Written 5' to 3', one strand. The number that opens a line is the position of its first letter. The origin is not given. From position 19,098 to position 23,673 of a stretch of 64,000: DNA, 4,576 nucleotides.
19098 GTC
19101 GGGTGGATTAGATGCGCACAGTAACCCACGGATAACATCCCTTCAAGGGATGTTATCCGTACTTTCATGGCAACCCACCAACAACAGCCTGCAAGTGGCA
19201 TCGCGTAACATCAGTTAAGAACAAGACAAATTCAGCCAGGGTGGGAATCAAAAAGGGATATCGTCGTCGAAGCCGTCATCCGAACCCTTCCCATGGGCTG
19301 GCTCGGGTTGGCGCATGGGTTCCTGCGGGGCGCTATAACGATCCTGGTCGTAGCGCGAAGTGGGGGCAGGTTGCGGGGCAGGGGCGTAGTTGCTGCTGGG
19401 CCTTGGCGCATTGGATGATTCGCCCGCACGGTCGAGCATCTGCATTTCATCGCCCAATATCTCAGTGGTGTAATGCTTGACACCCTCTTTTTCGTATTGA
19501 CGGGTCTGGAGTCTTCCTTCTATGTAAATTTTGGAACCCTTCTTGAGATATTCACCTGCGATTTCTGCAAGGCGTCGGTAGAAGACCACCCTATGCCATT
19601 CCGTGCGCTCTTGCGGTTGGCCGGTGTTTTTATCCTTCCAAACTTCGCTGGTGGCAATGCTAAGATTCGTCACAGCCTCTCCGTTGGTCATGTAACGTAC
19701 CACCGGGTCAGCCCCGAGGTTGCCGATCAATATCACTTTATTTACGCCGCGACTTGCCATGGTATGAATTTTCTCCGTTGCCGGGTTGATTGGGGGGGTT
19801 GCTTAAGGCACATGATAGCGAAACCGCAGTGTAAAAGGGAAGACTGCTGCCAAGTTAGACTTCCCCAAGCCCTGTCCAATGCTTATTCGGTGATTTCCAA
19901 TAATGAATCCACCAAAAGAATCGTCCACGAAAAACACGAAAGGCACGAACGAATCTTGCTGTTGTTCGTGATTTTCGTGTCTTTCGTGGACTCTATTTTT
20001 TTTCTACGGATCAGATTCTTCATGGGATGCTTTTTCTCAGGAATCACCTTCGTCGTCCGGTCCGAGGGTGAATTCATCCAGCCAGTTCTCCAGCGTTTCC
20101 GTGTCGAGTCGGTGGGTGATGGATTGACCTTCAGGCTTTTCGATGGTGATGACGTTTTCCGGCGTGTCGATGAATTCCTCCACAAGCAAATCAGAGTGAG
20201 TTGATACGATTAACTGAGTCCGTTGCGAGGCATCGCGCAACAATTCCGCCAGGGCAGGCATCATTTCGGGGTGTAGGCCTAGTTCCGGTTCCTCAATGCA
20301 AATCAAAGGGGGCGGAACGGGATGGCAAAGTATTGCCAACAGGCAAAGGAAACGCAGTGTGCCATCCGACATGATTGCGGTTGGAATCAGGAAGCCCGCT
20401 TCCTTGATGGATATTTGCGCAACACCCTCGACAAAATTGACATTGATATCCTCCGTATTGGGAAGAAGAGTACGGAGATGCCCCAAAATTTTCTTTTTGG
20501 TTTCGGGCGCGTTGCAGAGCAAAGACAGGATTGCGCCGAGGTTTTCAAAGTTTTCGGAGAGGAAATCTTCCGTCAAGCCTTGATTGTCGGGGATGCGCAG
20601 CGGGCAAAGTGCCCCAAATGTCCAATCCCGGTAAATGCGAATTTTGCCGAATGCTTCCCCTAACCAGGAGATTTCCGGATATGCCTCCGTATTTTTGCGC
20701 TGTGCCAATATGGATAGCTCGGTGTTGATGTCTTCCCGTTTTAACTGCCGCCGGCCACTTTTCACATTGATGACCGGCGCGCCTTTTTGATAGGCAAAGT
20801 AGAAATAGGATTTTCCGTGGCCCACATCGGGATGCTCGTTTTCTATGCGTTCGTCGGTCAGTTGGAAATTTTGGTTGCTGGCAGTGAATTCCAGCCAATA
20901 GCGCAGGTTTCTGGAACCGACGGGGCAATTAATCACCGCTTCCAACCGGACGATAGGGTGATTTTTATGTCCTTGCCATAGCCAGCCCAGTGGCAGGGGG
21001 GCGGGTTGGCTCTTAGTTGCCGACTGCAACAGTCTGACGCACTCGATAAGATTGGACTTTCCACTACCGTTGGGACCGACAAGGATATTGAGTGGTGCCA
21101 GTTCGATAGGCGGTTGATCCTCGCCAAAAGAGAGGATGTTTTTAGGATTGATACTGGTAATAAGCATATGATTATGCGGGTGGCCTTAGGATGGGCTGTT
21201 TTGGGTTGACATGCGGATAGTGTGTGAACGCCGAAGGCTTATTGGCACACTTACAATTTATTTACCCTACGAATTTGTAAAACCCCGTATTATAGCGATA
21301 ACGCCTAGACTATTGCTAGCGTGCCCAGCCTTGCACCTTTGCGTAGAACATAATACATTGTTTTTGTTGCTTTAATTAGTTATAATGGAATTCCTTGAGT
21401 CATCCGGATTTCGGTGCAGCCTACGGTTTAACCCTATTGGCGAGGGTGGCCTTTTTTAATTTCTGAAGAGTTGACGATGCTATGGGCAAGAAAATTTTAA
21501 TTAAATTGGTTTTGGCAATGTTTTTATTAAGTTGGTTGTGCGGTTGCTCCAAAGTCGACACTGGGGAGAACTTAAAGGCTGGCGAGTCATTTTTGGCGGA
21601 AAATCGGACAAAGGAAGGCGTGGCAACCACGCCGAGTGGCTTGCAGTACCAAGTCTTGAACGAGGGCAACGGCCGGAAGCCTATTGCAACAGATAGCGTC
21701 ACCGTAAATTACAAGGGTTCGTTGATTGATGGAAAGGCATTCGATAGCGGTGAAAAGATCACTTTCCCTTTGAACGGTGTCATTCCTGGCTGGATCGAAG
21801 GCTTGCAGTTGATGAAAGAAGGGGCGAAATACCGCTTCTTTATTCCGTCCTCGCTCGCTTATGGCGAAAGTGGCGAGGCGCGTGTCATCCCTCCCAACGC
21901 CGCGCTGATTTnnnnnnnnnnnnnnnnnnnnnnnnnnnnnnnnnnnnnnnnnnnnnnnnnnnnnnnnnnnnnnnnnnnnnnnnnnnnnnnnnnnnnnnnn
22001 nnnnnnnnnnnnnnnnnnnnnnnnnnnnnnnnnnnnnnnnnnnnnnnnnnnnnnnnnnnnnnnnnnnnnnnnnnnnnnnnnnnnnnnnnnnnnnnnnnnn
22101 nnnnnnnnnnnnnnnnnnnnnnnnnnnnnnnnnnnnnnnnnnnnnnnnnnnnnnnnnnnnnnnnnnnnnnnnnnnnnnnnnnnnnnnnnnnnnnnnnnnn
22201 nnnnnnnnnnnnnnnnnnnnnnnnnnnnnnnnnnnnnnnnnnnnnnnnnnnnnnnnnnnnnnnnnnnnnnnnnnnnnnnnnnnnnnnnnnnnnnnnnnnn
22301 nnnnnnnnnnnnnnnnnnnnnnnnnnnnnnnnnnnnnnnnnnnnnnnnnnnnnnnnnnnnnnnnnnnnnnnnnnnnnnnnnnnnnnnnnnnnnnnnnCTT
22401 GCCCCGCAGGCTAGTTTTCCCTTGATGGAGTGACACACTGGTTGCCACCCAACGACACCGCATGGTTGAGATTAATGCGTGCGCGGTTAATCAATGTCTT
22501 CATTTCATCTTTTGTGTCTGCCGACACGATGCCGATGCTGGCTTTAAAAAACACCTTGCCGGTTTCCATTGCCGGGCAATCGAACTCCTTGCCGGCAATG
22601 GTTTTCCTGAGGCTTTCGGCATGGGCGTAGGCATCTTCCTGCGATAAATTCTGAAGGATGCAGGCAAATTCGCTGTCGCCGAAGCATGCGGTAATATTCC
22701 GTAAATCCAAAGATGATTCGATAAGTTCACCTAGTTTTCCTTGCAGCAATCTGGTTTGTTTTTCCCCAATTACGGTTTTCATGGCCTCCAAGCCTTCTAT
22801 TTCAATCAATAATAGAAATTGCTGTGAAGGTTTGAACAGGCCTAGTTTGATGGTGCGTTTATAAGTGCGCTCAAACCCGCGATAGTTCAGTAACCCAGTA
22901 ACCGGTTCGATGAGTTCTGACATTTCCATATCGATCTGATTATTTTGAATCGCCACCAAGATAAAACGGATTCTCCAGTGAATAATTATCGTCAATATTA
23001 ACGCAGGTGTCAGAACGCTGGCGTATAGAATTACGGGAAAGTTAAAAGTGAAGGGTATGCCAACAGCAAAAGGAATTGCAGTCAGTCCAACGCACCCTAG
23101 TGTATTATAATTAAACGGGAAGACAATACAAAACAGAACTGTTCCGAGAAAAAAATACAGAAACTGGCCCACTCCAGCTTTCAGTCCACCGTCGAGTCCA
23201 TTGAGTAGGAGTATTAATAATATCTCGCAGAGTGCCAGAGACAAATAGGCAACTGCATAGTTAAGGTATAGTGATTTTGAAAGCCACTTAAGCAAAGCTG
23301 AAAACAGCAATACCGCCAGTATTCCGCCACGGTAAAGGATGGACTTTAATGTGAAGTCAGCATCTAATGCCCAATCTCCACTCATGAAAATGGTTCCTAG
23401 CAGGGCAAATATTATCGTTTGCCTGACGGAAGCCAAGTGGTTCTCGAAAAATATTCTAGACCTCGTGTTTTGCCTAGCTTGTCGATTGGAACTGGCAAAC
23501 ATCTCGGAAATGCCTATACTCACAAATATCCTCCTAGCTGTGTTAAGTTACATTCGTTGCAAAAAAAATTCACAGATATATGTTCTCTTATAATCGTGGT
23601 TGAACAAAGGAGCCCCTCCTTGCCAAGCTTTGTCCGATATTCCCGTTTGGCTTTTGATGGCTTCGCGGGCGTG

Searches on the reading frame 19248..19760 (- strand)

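Call 61: search_protein_families(library=pfam, proteins=[window:19248-19760:-], max_evalue=0.0001)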
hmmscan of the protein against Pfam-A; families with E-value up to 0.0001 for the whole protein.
window:19248-19760:- (170 aa): 1 family
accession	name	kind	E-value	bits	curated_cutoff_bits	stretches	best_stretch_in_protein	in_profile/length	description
PF00436.31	SSB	-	1.9e-37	127.9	26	1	6-109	1-104/104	Single-strand binding protein family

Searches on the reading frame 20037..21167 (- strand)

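Call 61: search_protein_families(library=pfam, proteins=[window:20037-21167:-], max_evalue=0.0001)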
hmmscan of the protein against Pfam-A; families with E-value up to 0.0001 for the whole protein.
window:20037-21167:- (376 aa): 4 families
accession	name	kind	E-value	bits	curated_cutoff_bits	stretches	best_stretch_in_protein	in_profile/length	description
PF13304.12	AAA_21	-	2.2e-33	117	27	1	26-330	1-304/304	AAA domain, putative AbiEii toxin, Type IV TA system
PF13175.12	AAA_15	-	9.6e-15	55.5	32.1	1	287-328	330-373/374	AAA ATPase domain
PF02463.25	SMC_N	-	1.9e-11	44.3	40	1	3-46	2-46/220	RecF/RecN/SMC N terminal domain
PF13476.12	AAA_23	-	3.8e-07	31.4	27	1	9-46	5-41/201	AAA domain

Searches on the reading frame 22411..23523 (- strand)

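Call 3: search_protein_families(library=pfam, proteins=[window:22411-23523:-], max_evalue=0.01)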
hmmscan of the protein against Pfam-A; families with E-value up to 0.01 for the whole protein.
window:22411-23523:- (370 aa): 2 families
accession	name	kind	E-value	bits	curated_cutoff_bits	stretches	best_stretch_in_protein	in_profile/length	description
PF00990.26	GGDEF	-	2.8e-14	53.6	23.8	1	207-361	5-160/161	Diguanylate cyclase, GGDEF domain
PF20968.2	MASE8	-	8.9e-13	49.1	26.2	1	50-187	3-141/154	MASE8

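Call 9: search_protein_families(library=ncbifam, proteins=[window:22411-23523:-], max_evalue=0.01)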
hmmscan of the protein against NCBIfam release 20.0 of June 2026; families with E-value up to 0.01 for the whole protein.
window:22411-23523:- (370 aa): 15 families
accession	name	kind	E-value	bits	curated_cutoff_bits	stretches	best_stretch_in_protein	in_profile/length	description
NF007135.0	PRK09581.1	equivalog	3.2e-14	52.6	474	1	199-365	289-454/457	PleD family two-component system response regulator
TIGR00254.1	GGDEF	domain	2.2e-11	43.7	37.4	1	201-363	3-164/168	diguanylate cyclase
NF050064.1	BlResRespRegCbrR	equivalog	4.5e-09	35.7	600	1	184-361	236-409/415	bile resistance response regulator CbrR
NF052458.1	PhdiestGepA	equivalog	4.9e-07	28.3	1200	1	232-355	448-568/840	phosphodiesterase GepA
NF047872.1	GGDEF_GdpS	equivalog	2.9e-06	26.7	400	1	198-356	182-340/355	GGDEF domain-containing protein GdpS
NF041606.1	dguan_cyc_DgcA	equivalog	3.6e-06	26.1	370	1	237-363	212-336/340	diguanylate cyclase DgcA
NF045673.1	c-di-GMPRcptLapD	equivalog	3.7e-06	25.5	1020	1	207-357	240-389/647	cyclic di-GMP receptor LapD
NF011955.1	PRK15426.1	equivalog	1e-05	23.9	408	1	180-363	374-558/564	cellulose biosynthesis regulator diguanylate cyclase DgcQ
NF007380.0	PRK09894.1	equivalog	2.5e-05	23.8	256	1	206-366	132-287/296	diguanylate cyclase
NF038266.1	diguan_SiaD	equivalog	6.9e-05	22.3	290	1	205-362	96-251/252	biofilm regulation diguanylate cyclase SiaD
NF045675.1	PhdiestaseDibA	equivalog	0.00012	20.6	980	1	190-358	190-356/623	phosphodiesterase DibA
NF007298.0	PRK09776.1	equivalog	0.00033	18.6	1135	1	207-350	688-829/1111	diguanylate cyclase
NF047654.1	DiguCycDgcRLepto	equivalog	0.0015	17.5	500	1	201-364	131-294/295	diguanylate cyclase DgcR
NF053781.1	cdiGMPphdstlr2612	equivalog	0.0015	16.2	1600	1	196-342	833-977/1268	Tlr1612 family c-di-GMP phosphodiesterase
NF007423.1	PRK09966.1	equivalog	0.0016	17.4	325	1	206-348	242-382/390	diguanylate cyclase DgcN/YfiN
